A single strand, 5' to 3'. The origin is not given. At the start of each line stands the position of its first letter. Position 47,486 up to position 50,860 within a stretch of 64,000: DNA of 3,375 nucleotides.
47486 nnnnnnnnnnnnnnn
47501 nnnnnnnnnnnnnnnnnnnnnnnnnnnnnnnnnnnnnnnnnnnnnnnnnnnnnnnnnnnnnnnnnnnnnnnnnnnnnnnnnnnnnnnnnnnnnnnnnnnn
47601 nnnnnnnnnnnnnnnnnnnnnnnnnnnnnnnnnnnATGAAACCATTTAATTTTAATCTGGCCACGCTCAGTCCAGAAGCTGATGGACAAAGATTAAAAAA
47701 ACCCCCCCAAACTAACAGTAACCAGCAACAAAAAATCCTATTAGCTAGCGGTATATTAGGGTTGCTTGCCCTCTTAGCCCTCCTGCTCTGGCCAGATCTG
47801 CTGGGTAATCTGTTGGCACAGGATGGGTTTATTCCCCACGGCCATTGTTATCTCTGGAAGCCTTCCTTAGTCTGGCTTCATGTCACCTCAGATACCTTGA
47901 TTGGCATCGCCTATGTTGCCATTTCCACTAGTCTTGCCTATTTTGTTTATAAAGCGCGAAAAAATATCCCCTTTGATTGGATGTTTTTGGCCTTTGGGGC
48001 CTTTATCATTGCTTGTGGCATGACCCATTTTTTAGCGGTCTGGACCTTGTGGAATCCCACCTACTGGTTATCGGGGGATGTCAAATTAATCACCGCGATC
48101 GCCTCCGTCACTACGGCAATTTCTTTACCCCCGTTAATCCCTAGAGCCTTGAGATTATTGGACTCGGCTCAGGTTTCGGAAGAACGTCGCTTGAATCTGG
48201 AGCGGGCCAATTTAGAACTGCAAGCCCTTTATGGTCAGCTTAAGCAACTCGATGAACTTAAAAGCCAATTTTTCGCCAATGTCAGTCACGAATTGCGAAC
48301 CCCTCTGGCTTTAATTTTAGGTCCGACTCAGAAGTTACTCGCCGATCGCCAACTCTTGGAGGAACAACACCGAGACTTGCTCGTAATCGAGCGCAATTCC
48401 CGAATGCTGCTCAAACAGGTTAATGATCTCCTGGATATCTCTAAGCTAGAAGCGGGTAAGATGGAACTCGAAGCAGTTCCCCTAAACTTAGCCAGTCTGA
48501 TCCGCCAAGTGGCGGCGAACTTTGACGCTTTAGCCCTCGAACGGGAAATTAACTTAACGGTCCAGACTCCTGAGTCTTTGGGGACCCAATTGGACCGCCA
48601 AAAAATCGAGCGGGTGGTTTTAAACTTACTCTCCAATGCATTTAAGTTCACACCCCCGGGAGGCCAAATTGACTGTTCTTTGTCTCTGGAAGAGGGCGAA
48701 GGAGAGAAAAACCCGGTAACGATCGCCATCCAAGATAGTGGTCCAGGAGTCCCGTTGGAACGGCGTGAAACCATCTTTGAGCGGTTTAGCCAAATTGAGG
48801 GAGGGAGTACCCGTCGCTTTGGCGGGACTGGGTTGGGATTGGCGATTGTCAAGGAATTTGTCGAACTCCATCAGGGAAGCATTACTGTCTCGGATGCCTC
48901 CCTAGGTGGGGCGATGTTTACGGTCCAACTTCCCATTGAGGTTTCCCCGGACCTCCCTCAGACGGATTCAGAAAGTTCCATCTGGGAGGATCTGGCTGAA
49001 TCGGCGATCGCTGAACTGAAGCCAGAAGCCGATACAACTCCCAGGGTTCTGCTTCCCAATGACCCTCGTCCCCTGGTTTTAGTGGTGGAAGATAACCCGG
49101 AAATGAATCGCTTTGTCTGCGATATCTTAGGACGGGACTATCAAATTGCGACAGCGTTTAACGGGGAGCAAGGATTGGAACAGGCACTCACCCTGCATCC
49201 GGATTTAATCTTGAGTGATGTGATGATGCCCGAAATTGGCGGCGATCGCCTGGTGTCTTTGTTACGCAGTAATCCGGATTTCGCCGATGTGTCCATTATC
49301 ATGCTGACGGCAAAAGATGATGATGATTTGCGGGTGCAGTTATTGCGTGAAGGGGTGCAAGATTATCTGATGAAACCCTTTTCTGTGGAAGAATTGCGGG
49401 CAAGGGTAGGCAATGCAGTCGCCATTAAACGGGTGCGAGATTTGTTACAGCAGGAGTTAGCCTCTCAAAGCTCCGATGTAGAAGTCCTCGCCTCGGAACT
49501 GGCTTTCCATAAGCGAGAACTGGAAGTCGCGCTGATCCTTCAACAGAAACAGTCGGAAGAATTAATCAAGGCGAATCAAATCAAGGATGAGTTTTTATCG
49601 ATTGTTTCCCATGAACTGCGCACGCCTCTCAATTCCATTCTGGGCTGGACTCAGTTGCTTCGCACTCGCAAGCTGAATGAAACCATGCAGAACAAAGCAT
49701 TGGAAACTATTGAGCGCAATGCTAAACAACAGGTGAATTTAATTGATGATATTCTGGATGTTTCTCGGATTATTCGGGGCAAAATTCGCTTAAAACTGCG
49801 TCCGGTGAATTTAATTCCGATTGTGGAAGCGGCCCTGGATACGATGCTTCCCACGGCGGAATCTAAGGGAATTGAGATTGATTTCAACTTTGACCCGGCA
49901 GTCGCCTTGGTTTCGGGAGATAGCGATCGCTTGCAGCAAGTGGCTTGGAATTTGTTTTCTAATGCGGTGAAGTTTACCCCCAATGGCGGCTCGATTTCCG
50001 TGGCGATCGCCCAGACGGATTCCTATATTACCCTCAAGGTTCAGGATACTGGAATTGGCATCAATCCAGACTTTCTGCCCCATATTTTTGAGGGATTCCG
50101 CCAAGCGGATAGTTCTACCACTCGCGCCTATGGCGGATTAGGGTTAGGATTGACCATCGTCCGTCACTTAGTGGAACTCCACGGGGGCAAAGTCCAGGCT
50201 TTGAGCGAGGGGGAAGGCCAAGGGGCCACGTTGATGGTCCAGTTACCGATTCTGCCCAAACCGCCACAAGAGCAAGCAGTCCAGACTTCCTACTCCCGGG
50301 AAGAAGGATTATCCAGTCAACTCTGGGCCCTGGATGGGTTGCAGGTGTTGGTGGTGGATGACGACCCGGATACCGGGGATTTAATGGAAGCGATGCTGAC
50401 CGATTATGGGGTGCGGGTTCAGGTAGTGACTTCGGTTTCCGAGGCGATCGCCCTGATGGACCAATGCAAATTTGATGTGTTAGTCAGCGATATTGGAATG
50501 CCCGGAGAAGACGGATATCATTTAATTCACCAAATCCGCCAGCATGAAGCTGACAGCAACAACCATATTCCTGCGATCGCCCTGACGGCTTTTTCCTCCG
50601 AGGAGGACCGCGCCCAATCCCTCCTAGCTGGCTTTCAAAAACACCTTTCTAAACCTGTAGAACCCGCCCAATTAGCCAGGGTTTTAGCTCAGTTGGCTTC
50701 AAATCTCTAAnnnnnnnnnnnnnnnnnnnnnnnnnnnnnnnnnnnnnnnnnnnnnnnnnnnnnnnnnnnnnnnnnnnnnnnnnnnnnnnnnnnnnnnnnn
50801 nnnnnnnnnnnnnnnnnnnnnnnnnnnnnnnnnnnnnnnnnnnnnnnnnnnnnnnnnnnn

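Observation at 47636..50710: Ethylene-binding-domain hybrid kinase with a duplicated HK-REC output, embedded in a three-kinase/CheY/CheC cluster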

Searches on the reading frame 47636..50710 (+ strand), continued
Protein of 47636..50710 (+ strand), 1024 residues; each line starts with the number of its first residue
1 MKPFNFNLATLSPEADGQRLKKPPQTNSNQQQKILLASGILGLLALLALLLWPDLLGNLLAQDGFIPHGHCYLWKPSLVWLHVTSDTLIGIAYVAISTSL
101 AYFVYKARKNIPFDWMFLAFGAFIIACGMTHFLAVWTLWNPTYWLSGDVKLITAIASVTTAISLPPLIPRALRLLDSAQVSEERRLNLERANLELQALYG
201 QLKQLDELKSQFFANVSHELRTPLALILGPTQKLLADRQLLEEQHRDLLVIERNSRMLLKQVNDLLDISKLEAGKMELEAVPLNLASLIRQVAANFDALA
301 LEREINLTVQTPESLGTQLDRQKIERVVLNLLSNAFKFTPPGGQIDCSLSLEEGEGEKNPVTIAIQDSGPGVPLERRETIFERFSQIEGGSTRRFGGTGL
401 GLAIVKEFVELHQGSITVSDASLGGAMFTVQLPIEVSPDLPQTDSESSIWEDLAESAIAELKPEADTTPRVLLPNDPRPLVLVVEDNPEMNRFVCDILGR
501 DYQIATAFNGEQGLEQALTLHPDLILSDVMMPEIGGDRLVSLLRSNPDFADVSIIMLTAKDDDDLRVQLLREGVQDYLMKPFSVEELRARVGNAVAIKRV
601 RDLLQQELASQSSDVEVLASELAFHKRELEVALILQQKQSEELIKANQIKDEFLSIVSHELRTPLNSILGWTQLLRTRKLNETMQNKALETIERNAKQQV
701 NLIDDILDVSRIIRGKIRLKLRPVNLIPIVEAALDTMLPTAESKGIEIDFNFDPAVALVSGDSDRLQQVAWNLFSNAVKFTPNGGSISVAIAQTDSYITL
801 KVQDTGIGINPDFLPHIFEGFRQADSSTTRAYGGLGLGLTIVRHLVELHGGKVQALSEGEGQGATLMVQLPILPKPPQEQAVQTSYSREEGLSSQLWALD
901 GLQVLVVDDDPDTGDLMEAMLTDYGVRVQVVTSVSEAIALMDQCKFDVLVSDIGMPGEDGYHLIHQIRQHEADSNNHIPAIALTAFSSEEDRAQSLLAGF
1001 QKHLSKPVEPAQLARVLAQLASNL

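Call 70: search_protein_families(library=pfam, proteins=[L019:3048-6011:+, L029:9959-12493:+, L020:9872-12478:+, L030:6385-8871:+, L031:8799-11438:+, L081:6701-9937:+, L040:9509-12019:+], max_evalue=0.00001)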
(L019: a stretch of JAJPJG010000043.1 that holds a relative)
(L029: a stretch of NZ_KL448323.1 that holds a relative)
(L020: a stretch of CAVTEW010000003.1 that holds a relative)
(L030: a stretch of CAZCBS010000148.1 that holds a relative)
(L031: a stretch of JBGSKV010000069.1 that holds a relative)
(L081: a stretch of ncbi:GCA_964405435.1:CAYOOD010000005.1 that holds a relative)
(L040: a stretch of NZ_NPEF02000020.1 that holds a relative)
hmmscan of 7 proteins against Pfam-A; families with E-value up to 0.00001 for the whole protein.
L019:3048-6011:+ (988 aa): 5 families
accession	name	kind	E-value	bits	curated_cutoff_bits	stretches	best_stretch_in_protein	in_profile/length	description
PF02518.31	HATPase_c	-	1.4e-55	186.9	26.4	2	297-407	2-110/111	Histidine kinase-, DNA gyrase B-, and HSP90-like ATPase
PF00072.30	Response_reg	-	6.5e-46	155.5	30.2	2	462-573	1-111/111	Response regulator receiver domain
PF25487.1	ETR1_N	-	6.4e-33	113.4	27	1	55-151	2-97/97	Ethylene receptor 1-like, N-terminal domain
PF00512.31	HisKA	-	2.4e-27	95.2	26.9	2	623-687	1-64/66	His Kinase A (phospho-acceptor) domain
PF13581.12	HATPase_c_2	-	4.7e-07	30.3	27.4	0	298-383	29-111/127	Histidine kinase-like ATPase domain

L029:9959-12493:+ (845 aa): 5 families
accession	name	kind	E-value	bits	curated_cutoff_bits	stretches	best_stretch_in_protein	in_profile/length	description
PF02518.31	HATPase_c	-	1.8e-53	180.1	26.4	2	281-395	2-110/111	Histidine kinase-, DNA gyrase B-, and HSP90-like ATPase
PF00512.31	HisKA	-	3.9e-32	110.5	26.9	2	169-235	1-66/66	His Kinase A (phospho-acceptor) domain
PF25487.1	ETR1_N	-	3e-30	104.8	27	1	41-133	2-95/97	Ethylene receptor 1-like, N-terminal domain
PF00072.30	Response_reg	-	6e-25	88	30.2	1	446-556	1-110/111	Response regulator receiver domain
PF13581.12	HATPase_c_2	-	2.1e-09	37.9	27.4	0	289-369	40-109/127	Histidine kinase-like ATPase domain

L020:9872-12478:+ (869 aa): 5 families
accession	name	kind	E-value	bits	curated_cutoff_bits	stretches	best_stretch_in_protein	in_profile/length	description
PF02518.31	HATPase_c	-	8.8e-56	187.6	26.4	2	750-858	2-109/111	Histidine kinase-, DNA gyrase B-, and HSP90-like ATPase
PF25487.1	ETR1_N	-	2e-36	124.6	27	1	69-164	2-97/97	Ethylene receptor 1-like, N-terminal domain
PF00512.31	HisKA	-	2.3e-34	117.7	26.9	2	636-703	2-66/66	His Kinase A (phospho-acceptor) domain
PF00072.30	Response_reg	-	7.1e-23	81.3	30.2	1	467-577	1-110/111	Response regulator receiver domain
PF13581.12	HATPase_c_2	-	2.9e-10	40.7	27.4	0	755-839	33-113/127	Histidine kinase-like ATPase domain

L030:6385-8871:+ (829 aa): 4 families
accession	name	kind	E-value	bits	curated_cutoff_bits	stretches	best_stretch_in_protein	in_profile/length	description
PF02518.31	HATPase_c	-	2.6e-55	186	26.4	2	265-375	2-110/111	Histidine kinase-, DNA gyrase B-, and HSP90-like ATPase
PF25487.1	ETR1_N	-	2.9e-34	117.6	27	1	24-119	2-97/97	Ethylene receptor 1-like, N-terminal domain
PF00512.31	HisKA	-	2.4e-33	114.4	26.9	2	154-219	2-66/66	His Kinase A (phospho-acceptor) domain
PF00072.30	Response_reg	-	2.1e-23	83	30.2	1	421-532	1-111/111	Response regulator receiver domain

L031:8799-11438:+ (880 aa): 4 families
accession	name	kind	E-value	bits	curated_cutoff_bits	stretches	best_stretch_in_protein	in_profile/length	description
PF02518.31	HATPase_c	-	6.1e-54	181.6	26.4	2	762-872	2-109/111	Histidine kinase-, DNA gyrase B-, and HSP90-like ATPase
PF00512.31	HisKA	-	4e-31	107.3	26.9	2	213-278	2-66/66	His Kinase A (phospho-acceptor) domain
PF00072.30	Response_reg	-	2.1e-22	79.8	30.2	1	488-598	1-110/111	Response regulator receiver domain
PF13581.12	HATPase_c_2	-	8e-06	26.3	27.4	0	336-406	40-107/127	Histidine kinase-like ATPase domain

L081:6701-9937:+ (1079 aa): 12 families
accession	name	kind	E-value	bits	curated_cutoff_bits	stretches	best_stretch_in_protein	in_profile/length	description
PF08447.18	PAS_3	-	6.5e-43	145.3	25.6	2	411-495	3-89/89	PAS fold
PF13426.13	PAS_9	-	1.5e-39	134.8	27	2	261-360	6-103/103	PAS domain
PF00989.32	PAS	-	7.4e-34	116.6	22.6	2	263-352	17-107/113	PAS fold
PF08448.16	PAS_4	-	2e-29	102.5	23.1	3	130-232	7-107/110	PAS fold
PF02518.31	HATPase_c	-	3.2e-29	102.1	26.4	1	813-924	1-109/111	Histidine kinase-, DNA gyrase B-, and HSP90-like ATPase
PF00072.30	Response_reg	-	1.3e-23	83.7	30.2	1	958-1071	1-110/111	Response regulator receiver domain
PF01590.32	GAF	-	9.2e-22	78.4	22.4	1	545-679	2-133/133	GAF domain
PF13185.12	GAF_2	-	3.2e-21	76.4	28.6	1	544-680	3-136/136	GAF domain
PF13493.11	DUF4118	-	5.1e-19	68.5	28.4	1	11-114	1-106/107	Domain of unknown function (DUF4118)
PF00512.31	HisKA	-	7.5e-18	64.8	26.9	1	702-764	2-63/66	His Kinase A (phospho-acceptor) domain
PF13492.12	GAF_3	-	7.6e-13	49.4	27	1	544-681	1-129/129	GAF domain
PF13188.13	PAS_8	-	1.7e-11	44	21.8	0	117-169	1-53/65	PAS domain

L040:9509-12019:+ (837 aa): 5 families
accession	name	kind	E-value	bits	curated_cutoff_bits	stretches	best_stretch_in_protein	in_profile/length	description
PF02518.31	HATPase_c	-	7.3e-53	178.2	26.4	2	319-429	2-110/111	Histidine kinase-, DNA gyrase B-, and HSP90-like ATPase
PF00512.31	HisKA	-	1.7e-29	102.1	26.9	2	208-273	2-66/66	His Kinase A (phospho-acceptor) domain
PF00072.30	Response_reg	-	2.2e-25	89.4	30.2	1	477-587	1-110/111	Response regulator receiver domain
PF13581.12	HATPase_c_2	-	9.7e-09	35.7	27.4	0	329-404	38-110/127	Histidine kinase-like ATPase domain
PF08448.16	PAS_4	-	1.7e-06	28.7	23.1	1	15-140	1-110/110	PAS fold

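Call 78: fold_search(model_id=the predicted structure, library=pdb)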
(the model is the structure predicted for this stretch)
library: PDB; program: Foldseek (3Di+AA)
matches with E <= 10: 1441; with E <= 0.001: 893
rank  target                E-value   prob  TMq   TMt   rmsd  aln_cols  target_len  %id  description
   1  6qrj                  3.0e-20  1.00  0.19  0.40  25.4       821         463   16  Crystal structure of ShkA full-length in complex with AMPPNP (released 2020-01-08)
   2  8vc9_B                3.6e-20  1.00  0.15  0.37  26.2       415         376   21  Hybrid response regulator LvrB from Leptospira / phosphorylated REC form (released 2024-12-18)
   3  8vc9_A                5.2e-20  1.00  0.15  0.38  26.1       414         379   21  Hybrid response regulator LvrB from Leptospira / phosphorylated REC form (released 2024-12-18)
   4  8vc9_D                6.3e-20  1.00  0.15  0.37  26.4       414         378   21  Hybrid response regulator LvrB from Leptospira / phosphorylated REC form (released 2024-12-18)
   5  8vc9_F                1.9e-19  1.00  0.15  0.38  26.5       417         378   21  Hybrid response regulator LvrB from Leptospira / phosphorylated REC form (released 2024-12-18)
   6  8vc9_E                2.1e-19  1.00  0.15  0.38  27.0       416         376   21  Hybrid response regulator LvrB from Leptospira / phosphorylated REC form (released 2024-12-18)
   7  8vc9_C                3.4e-19  1.00  0.14  0.37  25.9       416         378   21  Hybrid response regulator LvrB from Leptospira / phosphorylated REC form (released 2024-12-18)
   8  4q20_B                5.4e-19  1.00  0.21  0.88   2.7       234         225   34  Crystal structure of a C-terminal part of tyrosine kinase (DivL) from Caulobacter crescentus CB15 at 2.50 A resolution (released 2014-04-23)
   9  4q20_A                9.0e-19  1.00  0.20  0.81   4.0       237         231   34  Crystal structure of a C-terminal part of tyrosine kinase (DivL) from Caulobacter crescentus CB15 at 2.50 A resolution (released 2014-04-23)
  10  6rh0_B                1.4e-18  1.00  0.20  0.78   3.8       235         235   32  Revisiting pH-gated conformational switch. Complex HK853-RR468 pH 5.5 (released 2020-02-19)
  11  4jas_A                3.2e-18  1.00  0.20  0.73   4.6       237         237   32  Structural basis of a rationally rewired protein-protein interface (HK853mutant A268V, A271G, T275M, V294T and D297E a (released 2013-09-04)
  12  6rh0_A                4.9e-18  1.00  0.20  0.78   3.7       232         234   32  Revisiting pH-gated conformational switch. Complex HK853-RR468 pH 5.5 (released 2020-02-19)
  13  4jav_B                4.9e-18  1.00  0.19  0.68   6.0       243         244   32  Structural basis of a rationally rewired protein-protein interface (HK853wt and RR468mutant V13P, L14I, I17M and N21V) (released 2013-09-04)
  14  3dge_A                6.0e-18  1.00  0.20  0.77   3.8       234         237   32  Structure of a histidine kinase-response regulator complex reveals insights into Two-component signaling and a novel c (released 2009-07-07)
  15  9a5d_A                7.7e-18  1.00  0.21  0.35   4.0       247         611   30  Integrative model of WALK-YYCH by crosslinking MS and deep learning (released 2024-09-18)
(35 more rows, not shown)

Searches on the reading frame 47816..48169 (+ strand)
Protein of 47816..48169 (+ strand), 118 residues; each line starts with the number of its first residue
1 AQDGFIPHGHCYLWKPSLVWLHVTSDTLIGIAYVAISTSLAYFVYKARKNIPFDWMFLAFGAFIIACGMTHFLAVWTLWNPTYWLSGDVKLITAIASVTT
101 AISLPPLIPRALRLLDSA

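Call 39: search_protein_representatives(protein=window:47816-48169:+)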
Query: 118 residues. Proteins with E-value up to 0.001 (for the whole library): 8381; up to 1e-10: 5935; up to 1e-30: 1275. The best 150 are listed.
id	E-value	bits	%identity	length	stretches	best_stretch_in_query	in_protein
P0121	1.8e-51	189.9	72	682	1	3-118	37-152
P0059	1.8e-51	189.9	73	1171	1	3-118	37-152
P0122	5.8e-51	188.3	71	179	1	3-118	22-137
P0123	1.4e-50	187.0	69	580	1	3-115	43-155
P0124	1.9e-50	186.6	70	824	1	3-117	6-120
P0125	1.3e-49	184.0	71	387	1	3-118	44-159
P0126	2.0e-49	183.4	69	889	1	3-115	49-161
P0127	7.4e-49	181.5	68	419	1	2-118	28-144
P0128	1.1e-48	181.0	70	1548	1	3-116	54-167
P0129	1.8e-48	180.2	67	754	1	3-116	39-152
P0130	2.3e-48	179.9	73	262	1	3-118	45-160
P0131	3.8e-48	179.2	67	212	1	3-118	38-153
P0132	7.8e-48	178.2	64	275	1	3-117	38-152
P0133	1.1e-47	177.7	73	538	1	2-114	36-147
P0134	1.5e-47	177.3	68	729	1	4-117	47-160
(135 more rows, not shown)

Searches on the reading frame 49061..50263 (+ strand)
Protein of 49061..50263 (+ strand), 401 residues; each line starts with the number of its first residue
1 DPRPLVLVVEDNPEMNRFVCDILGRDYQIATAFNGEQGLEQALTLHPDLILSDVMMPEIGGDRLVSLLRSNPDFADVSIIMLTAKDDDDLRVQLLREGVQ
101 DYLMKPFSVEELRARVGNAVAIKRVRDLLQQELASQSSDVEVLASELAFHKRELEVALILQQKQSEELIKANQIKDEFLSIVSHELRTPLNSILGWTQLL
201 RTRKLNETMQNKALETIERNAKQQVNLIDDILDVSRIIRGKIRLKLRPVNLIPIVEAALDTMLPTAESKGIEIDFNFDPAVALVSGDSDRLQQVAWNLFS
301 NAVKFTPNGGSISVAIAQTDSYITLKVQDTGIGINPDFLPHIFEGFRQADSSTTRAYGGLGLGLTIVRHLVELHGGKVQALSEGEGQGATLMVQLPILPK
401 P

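Call 60: search_solved_structures(query=window:49061-50263:+, max_evalue=1e-10, show_alignments=1)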
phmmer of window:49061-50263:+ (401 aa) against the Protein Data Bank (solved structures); distinct sequences matched with E-value up to 1e-10: 98 (the best 60 are shown).
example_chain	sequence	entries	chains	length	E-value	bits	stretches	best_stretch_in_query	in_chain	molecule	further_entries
7z8n_A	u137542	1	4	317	1.3e-44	156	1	120-399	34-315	Histidine kinase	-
6qrj_A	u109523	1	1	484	3.2e-43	151.4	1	177-397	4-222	Hybrid kinase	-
7p8e_A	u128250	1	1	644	5.3e-35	124.4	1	171-313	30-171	Receiver domain of histidine kinase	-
4jas_A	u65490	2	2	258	5.5e-34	121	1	159-396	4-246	Histidine kinase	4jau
8u4x_A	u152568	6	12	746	5.1e-33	117.9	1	154-397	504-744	histidine kinase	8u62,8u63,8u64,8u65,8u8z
4q20_A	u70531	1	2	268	1.8e-32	116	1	164-399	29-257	Sensor protein DivL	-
4i5s_A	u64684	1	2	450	2.2e-32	115.8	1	163-396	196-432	Putative histidine kinase CovS; VicK-like protein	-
5uht_A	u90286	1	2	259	2.8e-32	115.4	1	159-396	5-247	Sensor histidine kinase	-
3dge_A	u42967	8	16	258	3.1e-32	115.3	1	159-396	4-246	Sensor protein | Histidine kinase | Sensor histidine kinase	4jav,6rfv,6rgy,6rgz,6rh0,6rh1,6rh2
2c2a_A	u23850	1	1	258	3.5e-32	115.1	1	159-396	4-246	SENSOR HISTIDINE KINASE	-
6azr_A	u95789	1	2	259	1.4e-31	113.1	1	159-396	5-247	Sensor histidine kinase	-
6rh7_A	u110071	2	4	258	7.6e-31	110.7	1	159-396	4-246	Sensor histidine kinase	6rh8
5c93_A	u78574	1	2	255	2.1e-30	109.3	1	170-399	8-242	Histidine kinase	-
4u7n_A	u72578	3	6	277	2.4e-30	109.1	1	170-399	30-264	Histidine protein kinase sensor protein | Histidine kinase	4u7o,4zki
6paj_A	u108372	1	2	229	4.6e-30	108.1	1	172-396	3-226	Sensor protein SrrB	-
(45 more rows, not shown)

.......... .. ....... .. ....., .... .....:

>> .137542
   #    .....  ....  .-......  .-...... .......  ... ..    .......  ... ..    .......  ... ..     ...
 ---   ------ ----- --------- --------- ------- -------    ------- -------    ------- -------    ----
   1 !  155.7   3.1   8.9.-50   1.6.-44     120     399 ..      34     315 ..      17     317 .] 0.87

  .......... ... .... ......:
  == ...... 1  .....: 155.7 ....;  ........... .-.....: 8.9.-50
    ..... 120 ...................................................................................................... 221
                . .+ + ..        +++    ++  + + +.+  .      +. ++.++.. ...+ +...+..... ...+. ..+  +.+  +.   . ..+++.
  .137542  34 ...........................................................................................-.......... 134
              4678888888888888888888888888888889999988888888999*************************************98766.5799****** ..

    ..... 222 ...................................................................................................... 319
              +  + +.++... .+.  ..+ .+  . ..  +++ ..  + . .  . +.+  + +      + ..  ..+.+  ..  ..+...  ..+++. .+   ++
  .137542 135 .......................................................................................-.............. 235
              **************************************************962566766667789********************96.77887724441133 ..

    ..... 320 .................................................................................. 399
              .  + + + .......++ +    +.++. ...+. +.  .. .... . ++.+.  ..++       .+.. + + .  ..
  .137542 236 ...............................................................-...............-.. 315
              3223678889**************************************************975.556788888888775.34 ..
